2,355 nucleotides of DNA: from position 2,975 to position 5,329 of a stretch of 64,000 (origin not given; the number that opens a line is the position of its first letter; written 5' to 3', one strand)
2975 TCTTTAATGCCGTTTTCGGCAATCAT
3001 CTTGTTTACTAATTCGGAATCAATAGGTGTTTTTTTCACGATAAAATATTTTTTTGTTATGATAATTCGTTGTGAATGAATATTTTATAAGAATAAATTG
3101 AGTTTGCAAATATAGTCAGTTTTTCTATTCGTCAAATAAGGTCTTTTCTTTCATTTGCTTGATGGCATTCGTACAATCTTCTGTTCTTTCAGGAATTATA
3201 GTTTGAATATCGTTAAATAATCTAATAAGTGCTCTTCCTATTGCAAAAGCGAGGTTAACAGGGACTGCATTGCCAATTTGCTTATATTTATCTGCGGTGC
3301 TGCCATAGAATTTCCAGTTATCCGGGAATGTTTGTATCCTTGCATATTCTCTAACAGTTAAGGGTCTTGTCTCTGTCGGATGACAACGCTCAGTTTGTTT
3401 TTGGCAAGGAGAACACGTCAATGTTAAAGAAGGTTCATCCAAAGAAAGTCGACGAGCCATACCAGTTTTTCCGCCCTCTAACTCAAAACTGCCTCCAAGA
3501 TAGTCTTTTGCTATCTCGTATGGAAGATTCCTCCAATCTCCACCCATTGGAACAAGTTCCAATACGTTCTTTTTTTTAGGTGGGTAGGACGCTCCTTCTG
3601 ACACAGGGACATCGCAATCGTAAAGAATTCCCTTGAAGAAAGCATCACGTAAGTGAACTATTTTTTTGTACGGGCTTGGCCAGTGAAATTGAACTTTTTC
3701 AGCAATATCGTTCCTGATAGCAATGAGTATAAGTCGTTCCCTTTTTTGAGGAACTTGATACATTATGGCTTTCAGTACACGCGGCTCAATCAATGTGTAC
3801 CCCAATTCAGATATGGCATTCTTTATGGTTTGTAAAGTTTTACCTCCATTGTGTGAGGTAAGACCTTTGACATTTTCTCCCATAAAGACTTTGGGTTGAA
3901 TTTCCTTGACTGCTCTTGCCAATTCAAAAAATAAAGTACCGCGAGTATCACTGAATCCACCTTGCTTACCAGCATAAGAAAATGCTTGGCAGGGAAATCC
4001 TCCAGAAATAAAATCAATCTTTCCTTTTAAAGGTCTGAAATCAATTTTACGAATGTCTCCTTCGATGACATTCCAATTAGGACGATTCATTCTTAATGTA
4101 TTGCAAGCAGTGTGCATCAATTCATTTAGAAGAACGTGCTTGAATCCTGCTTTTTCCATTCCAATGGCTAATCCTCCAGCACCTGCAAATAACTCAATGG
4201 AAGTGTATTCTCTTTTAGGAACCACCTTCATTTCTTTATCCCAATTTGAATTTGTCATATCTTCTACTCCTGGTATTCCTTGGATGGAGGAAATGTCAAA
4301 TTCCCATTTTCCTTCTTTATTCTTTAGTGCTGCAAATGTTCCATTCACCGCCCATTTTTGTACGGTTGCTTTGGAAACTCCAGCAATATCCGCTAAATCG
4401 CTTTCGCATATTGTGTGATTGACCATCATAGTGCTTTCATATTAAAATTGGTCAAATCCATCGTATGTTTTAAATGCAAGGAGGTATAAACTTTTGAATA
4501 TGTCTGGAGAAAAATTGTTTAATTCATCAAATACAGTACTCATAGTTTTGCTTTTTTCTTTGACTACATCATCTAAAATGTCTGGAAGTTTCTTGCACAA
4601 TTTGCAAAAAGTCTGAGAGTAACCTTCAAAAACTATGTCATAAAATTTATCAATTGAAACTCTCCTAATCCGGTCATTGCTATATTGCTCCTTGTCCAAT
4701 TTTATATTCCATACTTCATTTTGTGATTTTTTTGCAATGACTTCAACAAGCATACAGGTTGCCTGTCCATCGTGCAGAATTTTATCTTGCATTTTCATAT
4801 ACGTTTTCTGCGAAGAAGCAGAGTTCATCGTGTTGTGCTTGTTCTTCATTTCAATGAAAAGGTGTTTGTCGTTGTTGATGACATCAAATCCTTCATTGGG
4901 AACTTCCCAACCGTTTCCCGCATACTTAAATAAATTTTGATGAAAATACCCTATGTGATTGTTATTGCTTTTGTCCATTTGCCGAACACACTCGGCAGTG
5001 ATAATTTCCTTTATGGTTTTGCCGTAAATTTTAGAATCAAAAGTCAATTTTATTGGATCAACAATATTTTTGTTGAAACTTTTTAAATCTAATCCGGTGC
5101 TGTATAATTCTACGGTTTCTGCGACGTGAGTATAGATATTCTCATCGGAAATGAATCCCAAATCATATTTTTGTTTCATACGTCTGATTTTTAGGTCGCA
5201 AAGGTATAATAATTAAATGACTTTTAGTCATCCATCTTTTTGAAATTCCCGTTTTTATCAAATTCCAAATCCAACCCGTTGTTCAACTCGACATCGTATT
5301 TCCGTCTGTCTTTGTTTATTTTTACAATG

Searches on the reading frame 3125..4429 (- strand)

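Call 70: search_protein_families(library=pfam, proteins=[window:3125-4429:-], max_evalue=0.001)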
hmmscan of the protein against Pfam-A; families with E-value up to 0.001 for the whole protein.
window:3125-4429:- (434 aa): 1 family
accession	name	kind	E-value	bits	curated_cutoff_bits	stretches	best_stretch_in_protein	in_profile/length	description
PF00145.23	DNA_methylase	-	5.7e-86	289.3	22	1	76-402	2-323/324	C-5 cytosine-specific DNA methylase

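Call 76: search_protein_families(library=padloc, proteins=[window:3125-4429:-], max_evalue=0.00001)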
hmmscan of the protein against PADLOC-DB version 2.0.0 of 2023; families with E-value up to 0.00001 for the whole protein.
window:3125-4429:- (434 aa): 59 families (the best 25 are shown)
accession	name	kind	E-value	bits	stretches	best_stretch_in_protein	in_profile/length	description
PDLC03330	MTase_II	-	4e-106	353.4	1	70-407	94-428/430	Type II methyltransferase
PDLC03272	MTase_II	-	6.5e-106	352.9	1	13-410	11-395/407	Type II methyltransferase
PDLC03378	MTase_II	-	4.8e-97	323.3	1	75-410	3-335/344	Type II methyltransferase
PDLC00026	DruM2|DruM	-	2.4e-86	288.4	1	73-407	3-320/336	DNA cytosine methylase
PDLC03234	MTase_II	-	9.3e-77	256.8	2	73-252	3-184/375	Type II methyltransferase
PDLC00033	DruM2|DruM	-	3.1e-73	245.2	1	71-403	18-362/368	DNA cytosine methylase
PDLC02650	DrmMII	-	1.2e-71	240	2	198-411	203-424/435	DrmMII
PDLC03326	MTase_II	-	3e-68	228.9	2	75-254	5-188/412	Type II methyltransferase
PDLC03307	MTase_II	-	4.5e-66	221.6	2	76-195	2-119/382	Type II methyltransferase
PDLC03237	MTase_II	-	4.3e-63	211.6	2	75-246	794-976/1036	Type II methyltransferase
PDLC00029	DruM2|DruM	-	2.9e-60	202.4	2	75-256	5-181/329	DNA cytosine methylase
PDLC00027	DruM2|DruM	-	5.8e-59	198.2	2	77-266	14-197/361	DNA cytosine methylase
PDLC00031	DruM2|DruM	-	9.5e-53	177.6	2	77-253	14-184/361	DNA cytosine methylase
PDLC00032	DruM2|DruM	-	6.8e-48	162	2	73-257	2-186/424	DNA cytosine methylase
PDLC02649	DrmMII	-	3.5e-46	156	2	136-244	114-225/422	DrmMII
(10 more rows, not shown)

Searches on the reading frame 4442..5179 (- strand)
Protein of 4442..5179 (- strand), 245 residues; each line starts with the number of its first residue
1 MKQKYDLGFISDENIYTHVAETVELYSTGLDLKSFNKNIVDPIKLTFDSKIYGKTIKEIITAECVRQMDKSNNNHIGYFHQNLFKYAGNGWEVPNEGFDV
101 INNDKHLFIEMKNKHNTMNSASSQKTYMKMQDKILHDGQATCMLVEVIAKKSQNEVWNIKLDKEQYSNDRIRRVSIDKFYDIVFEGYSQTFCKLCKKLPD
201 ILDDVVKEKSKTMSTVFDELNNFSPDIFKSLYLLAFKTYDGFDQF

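Call 70: search_protein_families(library=pfam, proteins=[window:4442-5179:-], max_evalue=0.001)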
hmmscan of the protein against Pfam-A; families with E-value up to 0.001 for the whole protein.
window:4442-5179:- (245 aa): 1 family
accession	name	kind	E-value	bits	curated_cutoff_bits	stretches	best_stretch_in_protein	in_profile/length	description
PF09553.16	RE_Eco47II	-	3.2e-80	268.9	25.9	1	7-206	1-201/202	Eco47II restriction endonuclease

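Call 76: search_protein_families(library=padloc, proteins=[window:4442-5179:-], max_evalue=0.00001)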
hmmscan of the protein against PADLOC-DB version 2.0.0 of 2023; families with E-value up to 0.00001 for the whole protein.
window:4442-5179:- (245 aa): 1 family
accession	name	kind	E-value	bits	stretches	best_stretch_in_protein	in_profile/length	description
PDLC03470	REase_II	-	2.3e-28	97.5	1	7-211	6-226/266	Type II restriction enzyme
